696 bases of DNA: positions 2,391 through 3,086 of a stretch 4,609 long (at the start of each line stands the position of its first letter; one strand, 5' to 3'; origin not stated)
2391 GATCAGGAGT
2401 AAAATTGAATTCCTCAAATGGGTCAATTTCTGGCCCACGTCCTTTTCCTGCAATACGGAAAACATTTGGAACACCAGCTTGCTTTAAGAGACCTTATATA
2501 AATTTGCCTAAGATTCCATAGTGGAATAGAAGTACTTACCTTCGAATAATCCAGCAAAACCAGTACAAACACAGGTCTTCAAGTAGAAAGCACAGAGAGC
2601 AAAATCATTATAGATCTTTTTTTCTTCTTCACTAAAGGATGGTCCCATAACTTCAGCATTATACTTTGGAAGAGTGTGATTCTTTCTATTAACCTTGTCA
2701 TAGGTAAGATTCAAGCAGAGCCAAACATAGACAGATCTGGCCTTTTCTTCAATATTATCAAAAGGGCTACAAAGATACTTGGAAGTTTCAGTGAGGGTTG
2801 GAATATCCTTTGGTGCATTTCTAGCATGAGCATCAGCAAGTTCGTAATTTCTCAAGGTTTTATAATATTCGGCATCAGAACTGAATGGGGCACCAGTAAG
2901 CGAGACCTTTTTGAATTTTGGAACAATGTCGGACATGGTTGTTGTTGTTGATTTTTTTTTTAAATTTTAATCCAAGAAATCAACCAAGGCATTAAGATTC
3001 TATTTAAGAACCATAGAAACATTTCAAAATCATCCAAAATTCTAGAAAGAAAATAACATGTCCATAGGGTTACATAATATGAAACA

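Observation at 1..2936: Duplicated transglutaminase-like (Cys-His-Asp) genes in the same orientation flank the His-rich gene, and paralog B retains a complete catalytic triad.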

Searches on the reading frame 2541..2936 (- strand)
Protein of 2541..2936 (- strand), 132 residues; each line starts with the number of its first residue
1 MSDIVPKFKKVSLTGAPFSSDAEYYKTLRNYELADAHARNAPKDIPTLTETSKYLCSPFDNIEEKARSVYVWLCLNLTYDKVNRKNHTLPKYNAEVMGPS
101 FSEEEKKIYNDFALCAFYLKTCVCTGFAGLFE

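Call 20: search_protein_representatives(protein=window:2541-2936:-)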
Query: 132 residues. Proteins with E-value up to 0.001 (for the whole library): 31; up to 1e-10: 4; up to 1e-30: 2. The best 31 are listed.
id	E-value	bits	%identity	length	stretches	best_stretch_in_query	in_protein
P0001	1.6e-85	300.1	100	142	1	1-132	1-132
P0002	2.1e-34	134.7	29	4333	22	34-75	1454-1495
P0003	4.4e-23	98.1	42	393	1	5-131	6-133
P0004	6.3e-15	71.8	34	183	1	7-131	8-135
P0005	2.2e-07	47.4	40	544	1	25-97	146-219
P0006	5.7e-06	42.8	42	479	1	16-81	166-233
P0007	1.2e-05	41.8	41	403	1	24-87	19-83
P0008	2.8e-05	40.5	40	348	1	30-81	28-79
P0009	3.9e-05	40.1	39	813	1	26-81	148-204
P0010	4.4e-05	39.9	35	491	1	7-80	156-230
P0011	5.1e-05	39.7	26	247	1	30-131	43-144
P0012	7.5e-05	39.2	31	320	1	29-131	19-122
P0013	8.4e-05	39.0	48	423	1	30-87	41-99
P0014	1.1e-04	38.7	39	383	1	29-97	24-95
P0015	1.1e-04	38.6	37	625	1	6-89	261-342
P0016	2.2e-04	37.7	32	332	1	26-131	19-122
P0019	2.9e-04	37.3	32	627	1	18-89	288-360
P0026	6.6e-04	36.1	32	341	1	29-124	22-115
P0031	9.1e-04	35.7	30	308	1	39-131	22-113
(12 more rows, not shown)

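Call 22: search_protein_families(library=pfam, proteins=[P0003, P0004, P0005, P0006, P0007, P0011, P0012, P0016, P0026, P0031], max_evalue=0.01)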
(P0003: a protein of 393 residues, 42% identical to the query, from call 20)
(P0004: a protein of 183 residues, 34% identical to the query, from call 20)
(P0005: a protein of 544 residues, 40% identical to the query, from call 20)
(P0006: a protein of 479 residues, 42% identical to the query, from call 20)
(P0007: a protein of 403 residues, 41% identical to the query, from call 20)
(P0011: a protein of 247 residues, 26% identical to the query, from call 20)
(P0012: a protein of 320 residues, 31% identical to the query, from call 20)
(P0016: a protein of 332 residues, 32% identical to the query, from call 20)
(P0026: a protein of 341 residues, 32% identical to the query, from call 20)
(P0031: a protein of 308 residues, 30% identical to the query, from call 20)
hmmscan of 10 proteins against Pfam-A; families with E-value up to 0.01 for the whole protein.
P0003 (393 aa): 2 families
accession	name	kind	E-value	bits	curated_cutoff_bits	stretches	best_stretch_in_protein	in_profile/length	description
PF04473.18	DUF553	-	1.6e-05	24.8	20.5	1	62-148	13-86/140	Transglutaminase-like domain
PF01841.26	Transglut_core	-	3.3e-05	24.5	23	1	53-177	3-98/108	Transglutaminase-like superfamily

P0004 (183 aa): 2 families
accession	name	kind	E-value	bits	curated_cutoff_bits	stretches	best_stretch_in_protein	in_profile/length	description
PF01841.26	Transglut_core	-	1.8e-08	35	23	1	53-158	3-82/108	Transglutaminase-like superfamily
PF04473.18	DUF553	-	0.0029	17.5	20.5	1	58-134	10-70/140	Transglutaminase-like domain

P0005 (544 aa): 3 families
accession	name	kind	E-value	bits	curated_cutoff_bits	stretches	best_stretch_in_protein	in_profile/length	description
PF01841.26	Transglut_core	-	2.5e-13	50.7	23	1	172-279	2-102/108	Transglutaminase-like superfamily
PF23265.1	Ig-like_KY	-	1.3e-08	35.5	27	1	334-445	2-120/129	KY-like, immunoglobulin-like domain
PF04473.18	DUF553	-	0.00034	20.5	20.5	1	169-235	2-72/140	Transglutaminase-like domain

P0006 (479 aa): 1 family
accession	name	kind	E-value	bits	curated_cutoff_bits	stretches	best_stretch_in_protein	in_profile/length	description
PF01841.26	Transglut_core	-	7.1e-09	36.4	23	1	202-308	2-103/108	Transglutaminase-like superfamily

P0007 (403 aa): 3 families
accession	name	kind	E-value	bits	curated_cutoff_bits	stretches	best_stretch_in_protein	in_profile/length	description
PF01841.26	Transglut_core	-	4.7e-14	53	23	1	47-157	3-107/108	Transglutaminase-like superfamily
PF04473.18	DUF553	-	6.1e-06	26.2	20.5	1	46-158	5-113/140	Transglutaminase-like domain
PF00797.23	Acetyltransf_2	-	0.00013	22.3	22.8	1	96-175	43-121/240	N-acetyltransferase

P0011 (247 aa): 3 families
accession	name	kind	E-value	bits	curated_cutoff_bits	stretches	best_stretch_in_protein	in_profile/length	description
PF01841.26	Transglut_core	-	6.7e-16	59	23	1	63-198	2-108/108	Transglutaminase-like superfamily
PF04473.18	DUF553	-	8e-05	22.6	20.5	1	62-197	4-112/140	Transglutaminase-like domain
PF06473.17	FGF-BP1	-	0.0018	18.5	25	1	102-153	77-129/228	FGF binding protein 1 (FGF-BP1)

P0012 (320 aa): 2 families
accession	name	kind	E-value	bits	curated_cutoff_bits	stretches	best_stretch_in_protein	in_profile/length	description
PF01841.26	Transglut_core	-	3.2e-12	47.1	23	1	40-171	2-107/108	Transglutaminase-like superfamily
PF04473.18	DUF553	-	2.6e-09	37.1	20.5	1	38-172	3-113/140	Transglutaminase-like domain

P0016 (332 aa): 2 families
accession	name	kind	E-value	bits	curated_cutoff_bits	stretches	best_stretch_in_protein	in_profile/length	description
PF01841.26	Transglut_core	-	2.2e-11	44.4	23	1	42-169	3-107/108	Transglutaminase-like superfamily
PF04473.18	DUF553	-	0.0015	18.4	20.5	1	53-179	15-120/140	Transglutaminase-like domain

P0026 (341 aa): 3 families
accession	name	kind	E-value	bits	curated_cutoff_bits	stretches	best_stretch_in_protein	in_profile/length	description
PF01841.26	Transglut_core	-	8.1e-16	58.7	23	1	44-165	2-108/108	Transglutaminase-like superfamily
PF04473.18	DUF553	-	5.3e-06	26.4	20.5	1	43-162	4-110/140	Transglutaminase-like domain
PF23265.1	Ig-like_KY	-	1.1e-05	26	27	1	221-320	2-101/129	KY-like, immunoglobulin-like domain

P0031 (308 aa): 3 families
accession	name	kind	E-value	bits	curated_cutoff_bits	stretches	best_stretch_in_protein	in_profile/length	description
PF01841.26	Transglut_core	-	6.2e-10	39.8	23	1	33-162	2-107/108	Transglutaminase-like superfamily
PF04473.18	DUF553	-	5.7e-08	32.8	20.5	1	33-163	5-113/140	Transglutaminase-like domain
PF00797.23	Acetyltransf_2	-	0.0022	18.3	22.8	1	131-179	72-120/240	N-acetyltransferase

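Call 24: list_cluster_members(proteins=[P0002, P0003, P0004, P0005, P0006, P0007, P0010, P0015, P0019, P0009])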
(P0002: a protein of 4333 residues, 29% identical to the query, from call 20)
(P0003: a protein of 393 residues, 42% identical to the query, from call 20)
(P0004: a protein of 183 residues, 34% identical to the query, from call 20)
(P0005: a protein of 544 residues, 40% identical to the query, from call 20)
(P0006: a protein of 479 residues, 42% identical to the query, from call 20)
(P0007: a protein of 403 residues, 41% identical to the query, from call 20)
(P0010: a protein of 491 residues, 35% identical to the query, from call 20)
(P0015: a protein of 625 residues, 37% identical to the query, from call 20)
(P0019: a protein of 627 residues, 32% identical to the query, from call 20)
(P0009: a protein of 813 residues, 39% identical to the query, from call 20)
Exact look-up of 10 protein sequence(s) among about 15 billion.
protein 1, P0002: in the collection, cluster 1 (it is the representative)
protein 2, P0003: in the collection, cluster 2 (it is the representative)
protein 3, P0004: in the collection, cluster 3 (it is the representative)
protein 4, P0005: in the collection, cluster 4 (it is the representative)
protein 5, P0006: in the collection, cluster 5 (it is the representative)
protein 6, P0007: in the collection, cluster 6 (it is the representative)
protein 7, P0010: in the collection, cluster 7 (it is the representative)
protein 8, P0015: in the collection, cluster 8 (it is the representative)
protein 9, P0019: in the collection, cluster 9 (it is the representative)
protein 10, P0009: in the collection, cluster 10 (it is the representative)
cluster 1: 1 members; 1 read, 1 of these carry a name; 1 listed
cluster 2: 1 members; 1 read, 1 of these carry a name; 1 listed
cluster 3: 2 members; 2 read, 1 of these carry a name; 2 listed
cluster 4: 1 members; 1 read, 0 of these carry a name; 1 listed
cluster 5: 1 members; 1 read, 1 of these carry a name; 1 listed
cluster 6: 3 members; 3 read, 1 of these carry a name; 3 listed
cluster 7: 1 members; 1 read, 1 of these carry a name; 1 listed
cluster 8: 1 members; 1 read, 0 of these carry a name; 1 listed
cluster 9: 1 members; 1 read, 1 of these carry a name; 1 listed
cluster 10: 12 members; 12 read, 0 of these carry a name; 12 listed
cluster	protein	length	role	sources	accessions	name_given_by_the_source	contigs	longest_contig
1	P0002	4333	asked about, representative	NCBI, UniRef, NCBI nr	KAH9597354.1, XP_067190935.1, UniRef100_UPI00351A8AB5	hypothetical protein LSM04_000384 [Trypanosoma melophagium] | uncharacterized protein n=1 Tax=Trypanosoma melophagium TaxID=715481 RepID=UPI00351A8AB5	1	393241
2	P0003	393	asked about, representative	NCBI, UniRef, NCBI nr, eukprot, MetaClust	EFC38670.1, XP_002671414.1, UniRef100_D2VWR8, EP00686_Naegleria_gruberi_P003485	predicted protein [Naegleria gruberi] | Predicted protein n=1 Tax=Naegleria gruberi TaxID=5762 RepID=D2VWR8_NAEGR | uncharacterized protein NAEGRDRAFT_81505 [Naegleria gruberi]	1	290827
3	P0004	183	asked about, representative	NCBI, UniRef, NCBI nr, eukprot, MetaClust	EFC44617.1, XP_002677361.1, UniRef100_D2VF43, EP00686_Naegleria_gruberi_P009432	predicted protein [Naegleria gruberi] | Predicted protein n=1 Tax=Naegleria gruberi TaxID=5762 RepID=D2VF43_NAEGR | uncharacterized protein NAEGRDRAFT_67494 [Naegleria gruberi]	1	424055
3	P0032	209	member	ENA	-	-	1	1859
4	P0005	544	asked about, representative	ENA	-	-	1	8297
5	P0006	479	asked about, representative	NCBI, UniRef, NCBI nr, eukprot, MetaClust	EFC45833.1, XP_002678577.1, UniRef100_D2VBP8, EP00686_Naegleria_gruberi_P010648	hypothetical protein NAEGRDRAFT_57719 [Naegleria gruberi] | Transglutaminase-like domain-containing protein n=1 Tax=Naegleria gruberi TaxID=5762 ... | uncharacterized protein NAEGRDRAFT_57719 [Naegleria gruberi]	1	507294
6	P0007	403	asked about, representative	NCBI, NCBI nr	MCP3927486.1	MAG: hypothetical protein GY705_00090 [Bacteroidetes bacterium] | hypothetical protein [Bacteroidota bacterium]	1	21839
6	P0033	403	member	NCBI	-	-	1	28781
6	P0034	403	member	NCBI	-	-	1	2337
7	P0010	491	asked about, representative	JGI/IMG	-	hypothetical protein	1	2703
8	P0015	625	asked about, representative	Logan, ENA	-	-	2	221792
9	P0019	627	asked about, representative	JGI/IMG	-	transglutaminase-like putative cysteine protease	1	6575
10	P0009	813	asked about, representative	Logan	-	-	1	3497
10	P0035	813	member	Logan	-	-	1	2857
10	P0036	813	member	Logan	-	-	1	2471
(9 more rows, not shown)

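Call 25: find_homologous_proteins(query=P0003, max_evalue=0.001)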
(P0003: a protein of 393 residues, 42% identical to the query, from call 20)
Query P0003 (393 aa): 10 proteins with E <= 0.001 among 2401 candidates.
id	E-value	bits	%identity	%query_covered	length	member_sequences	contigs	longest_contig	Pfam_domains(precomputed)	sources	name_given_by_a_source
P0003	8.1e-265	896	100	100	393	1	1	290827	PF04473.19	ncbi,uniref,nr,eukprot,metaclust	ncbi:predicted protein [Naegleria gruberi]|uniref:Predicted protein n=1 Tax=Naegleria gruberi TaxID=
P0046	1.4e-253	859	87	100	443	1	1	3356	PF04473.19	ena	-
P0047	3.2e-26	110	35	53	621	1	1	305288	PF01841.26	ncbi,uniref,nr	ncbi:uncharacterized protein BJ171DRAFT_249972 [Polychytrium aggregatum]|uniref:uncharacterized prot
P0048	2.2e-25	107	27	77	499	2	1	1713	PF01841.26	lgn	-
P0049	4.2e-24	103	31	51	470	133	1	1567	PF23265.2,PF01841.26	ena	-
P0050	6.0e-18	83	32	52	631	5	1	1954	PF23265.2,PF01841.26,PF04473.19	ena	-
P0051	1.4e-14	72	26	53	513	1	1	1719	PF23265.2,PF01841.26,PF04473.19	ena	-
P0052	1.0e-12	66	30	53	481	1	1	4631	PF00188.33,PF01841.26,PF04473.19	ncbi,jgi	jgi:transglutaminase-like putative cysteine protease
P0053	3.9e-7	47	28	42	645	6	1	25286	PF01841.26,PF04473.19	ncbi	-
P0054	5.9e-7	47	26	51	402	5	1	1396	PF01841.26,PF04473.19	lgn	-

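Call 27: find_encoding_contigs(protein=P0003, flank=10000, max_places=3)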
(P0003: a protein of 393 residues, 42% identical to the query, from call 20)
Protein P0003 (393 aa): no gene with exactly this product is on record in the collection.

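Call 40: find_encoding_contigs(protein=P0046, flank=5000, max_places=3)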
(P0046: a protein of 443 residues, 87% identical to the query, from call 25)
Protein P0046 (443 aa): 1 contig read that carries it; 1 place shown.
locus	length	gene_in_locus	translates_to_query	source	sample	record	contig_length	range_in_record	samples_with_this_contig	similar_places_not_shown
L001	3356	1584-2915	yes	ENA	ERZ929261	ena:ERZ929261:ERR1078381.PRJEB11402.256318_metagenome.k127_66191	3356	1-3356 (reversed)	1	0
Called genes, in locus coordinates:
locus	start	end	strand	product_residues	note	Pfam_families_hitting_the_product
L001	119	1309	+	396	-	PF00071:Ras, PF08477:Roc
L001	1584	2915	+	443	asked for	PF04473:DUF553 (weak)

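Call 41: predict_structure(alignment_id=A3)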
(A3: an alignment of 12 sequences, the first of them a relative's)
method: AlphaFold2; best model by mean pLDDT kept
length: 393 residues; sequences in the alignment: 12
mean_pLDDT: 72.3   pTM: 0.59
mean pLDDT of the five models: 72.3, 72.0, 68.3, 68.2, 62.9
residues with pLDDT >= 90: 116; 70-90: 121; 50-70: 80; < 50: 76
segments of 3 or more residues with pLDDT < 50: 1-30, 242-250, 276-289, 291-303
pLDDT, mean of each block of 10 residues (from residue 1): 24 25 38 87 72 94 95 95 86 89 91 94 93 97 95 65 68 93 92 77 85 82 89 81 46 49 51 47 43 38 49 70 79 80 57 76 85 77 66 79
secondary structure, 60 per line:
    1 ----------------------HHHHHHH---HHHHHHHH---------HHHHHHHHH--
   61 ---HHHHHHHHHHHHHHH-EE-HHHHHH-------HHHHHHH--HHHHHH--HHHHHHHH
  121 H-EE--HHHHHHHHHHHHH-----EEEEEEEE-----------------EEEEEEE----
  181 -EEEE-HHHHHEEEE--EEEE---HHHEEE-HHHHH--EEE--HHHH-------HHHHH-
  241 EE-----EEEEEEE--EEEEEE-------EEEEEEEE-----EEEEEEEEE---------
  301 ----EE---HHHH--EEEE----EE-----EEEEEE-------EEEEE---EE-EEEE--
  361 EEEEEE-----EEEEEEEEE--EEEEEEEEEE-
elements in order: H23-29 H33-40 H50-58 H64-78 H83-88 H96-102 H105-110 H113-121 H127-139 E145-152 E170-176 E182-185 H187-191 E192-195 E198-201 E208-210 H212-216 E219-221 H224-227 H235-239 E248-254 E257-262 E270-277 E283-291 H310-313 E316-319 E331-336 E344-348 E355-358 E361-366 E372-380 E383-392

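Call 44: fold_search(model_id=the predicted structure, library=pdb)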
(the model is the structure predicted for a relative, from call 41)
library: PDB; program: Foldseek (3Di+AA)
matches with E <= 10: 1788; with E <= 0.001: 6
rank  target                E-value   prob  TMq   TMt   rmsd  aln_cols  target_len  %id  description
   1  7n6g_6E               1.1e-13  1.00  0.56  0.27   9.7       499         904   16  C1 of central pair (released 2022-05-18)
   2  7sqc_X0               8.2e-13  1.00  0.52  0.28  13.3       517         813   15  Ciliary C1 central pair apparatus isolated from Chlamydomonas reinhardtii (released 2022-04-13)
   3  4xz7_B                3.6e-04  1.00  0.23  0.24  14.2       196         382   12  Crystal structure of a TGase (released 2015-06-24)
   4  4umg                  7.5e-04  1.00  0.15  0.47   7.6       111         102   13  Crystal structure of the Lin-41 filamin domain (released 2014-10-01)
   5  3isr_A                8.0e-04  1.00  0.22  0.30   9.1       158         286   20  The Crystal Structure of a Putative Cysteine Protease from Cytophaga hutchinsonii to 1.9A (released 2009-09-08)
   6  4uid_B                8.9e-04  0.94  0.13  0.27  15.7       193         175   14  Crystal structure of the S-layer protein SbsC domains 4 and 5 (released 2016-04-13)
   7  2eea_MODEL_1_A        1.1e-03  1.00  0.16  0.45  12.3       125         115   16  Solution structure of the 17th filamin domain from human Filamin-B (released 2007-08-21)
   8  7o0b                  1.3e-03  1.00  0.14  0.45   4.1        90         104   14  TRIM3 Filamin domain (released 2022-04-13)
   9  1v05                  1.3e-03  1.00  0.17  0.56   4.6        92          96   17  Dimerization of human Filamin C: crystal structure of the domain 24 (released 2004-11-17)
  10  3kd4_A                1.3e-03  0.95  0.23  0.19  17.1       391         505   11  CRYSTAL STRUCTURE OF A PUTATIVE PROTEASE (BDI_1141) FROM PARABACTEROIDES DISTASONIS ATCC 8503 AT 2.00 A RESOLUTION (released 2009-11-24)
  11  5jpm_B                1.3e-03  0.72  0.14  0.08  22.4       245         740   11  Structure of the complex of human complement C4 with MASP-2 rebuilt using iMDFF (released 2016-08-10)
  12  3cnk_A                1.5e-03  1.00  0.16  0.56   5.1        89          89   18  Crystal Structure of the dimerization domain of human filamin A (released 2009-02-10)
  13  2bp3_A                1.9e-03  1.00  0.16  0.54   7.1       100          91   14  Crystal structure of Filamin A domain 17 and GPIb alpha cytoplasmic domain complex (released 2005-11-30)
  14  2bp3_B                2.0e-03  1.00  0.17  0.61   3.6        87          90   13  Crystal structure of Filamin A domain 17 and GPIb alpha cytoplasmic domain complex (released 2005-11-30)
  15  3isr_C                2.0e-03  1.00  0.22  0.30  11.4       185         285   19  The Crystal Structure of a Putative Cysteine Protease from Cytophaga hutchinsonii to 1.9A (released 2009-09-08)
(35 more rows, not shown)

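Call 45: search_solved_structures(query=A3, max_evalue=0.01, show_alignments=2)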
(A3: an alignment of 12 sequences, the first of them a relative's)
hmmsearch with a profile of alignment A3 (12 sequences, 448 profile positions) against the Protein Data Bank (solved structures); distinct sequences matched with E-value up to 0.01: 2.
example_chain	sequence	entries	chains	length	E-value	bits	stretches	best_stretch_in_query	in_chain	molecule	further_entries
9crn_A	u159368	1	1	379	5.4e-16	62.1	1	79-221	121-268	Transglutaminase-like domain-containing protein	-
7n6g_6E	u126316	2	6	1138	5.7e-13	52.1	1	129-251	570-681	FAP246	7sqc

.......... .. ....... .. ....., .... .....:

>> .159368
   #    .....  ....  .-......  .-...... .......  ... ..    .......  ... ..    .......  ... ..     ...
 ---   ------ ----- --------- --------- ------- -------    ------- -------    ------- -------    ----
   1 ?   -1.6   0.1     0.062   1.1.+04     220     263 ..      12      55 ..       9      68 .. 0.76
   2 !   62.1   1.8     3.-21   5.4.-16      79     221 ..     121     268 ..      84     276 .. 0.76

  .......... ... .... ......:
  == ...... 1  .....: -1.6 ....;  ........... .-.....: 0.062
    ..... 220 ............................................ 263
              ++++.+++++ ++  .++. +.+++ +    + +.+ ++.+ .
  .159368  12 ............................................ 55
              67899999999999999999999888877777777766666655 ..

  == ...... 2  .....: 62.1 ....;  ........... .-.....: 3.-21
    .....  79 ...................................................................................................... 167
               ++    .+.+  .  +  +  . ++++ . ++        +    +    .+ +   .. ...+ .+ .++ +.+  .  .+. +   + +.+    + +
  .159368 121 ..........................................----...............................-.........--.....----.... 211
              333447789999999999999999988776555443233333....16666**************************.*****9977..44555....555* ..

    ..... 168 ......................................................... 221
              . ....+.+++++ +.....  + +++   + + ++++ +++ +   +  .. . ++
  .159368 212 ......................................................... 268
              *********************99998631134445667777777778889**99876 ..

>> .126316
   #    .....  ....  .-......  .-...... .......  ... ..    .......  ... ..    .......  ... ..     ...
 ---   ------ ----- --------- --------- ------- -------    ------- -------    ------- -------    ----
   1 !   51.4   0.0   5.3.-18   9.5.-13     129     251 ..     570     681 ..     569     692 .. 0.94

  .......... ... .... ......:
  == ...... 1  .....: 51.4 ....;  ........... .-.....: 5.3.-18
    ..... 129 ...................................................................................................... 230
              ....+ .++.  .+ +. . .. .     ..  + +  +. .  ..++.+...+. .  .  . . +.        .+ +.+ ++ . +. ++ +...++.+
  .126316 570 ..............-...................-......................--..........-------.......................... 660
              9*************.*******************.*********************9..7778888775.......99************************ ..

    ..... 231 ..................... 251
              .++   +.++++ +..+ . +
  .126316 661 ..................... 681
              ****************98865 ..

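Call 51: find_related_loci(query=window:2541-2936:-, collection=metagenome_contigs, flank=10000)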
Query window:2541-2936:- (132 aa) in metagenome_contigs; peptide patterns used: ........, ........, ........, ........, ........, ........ (x = any residue, [..] = any of these).
194 stretches matched a pattern, but none encodes a relative of the query by tblastn (E <= 1e-3).
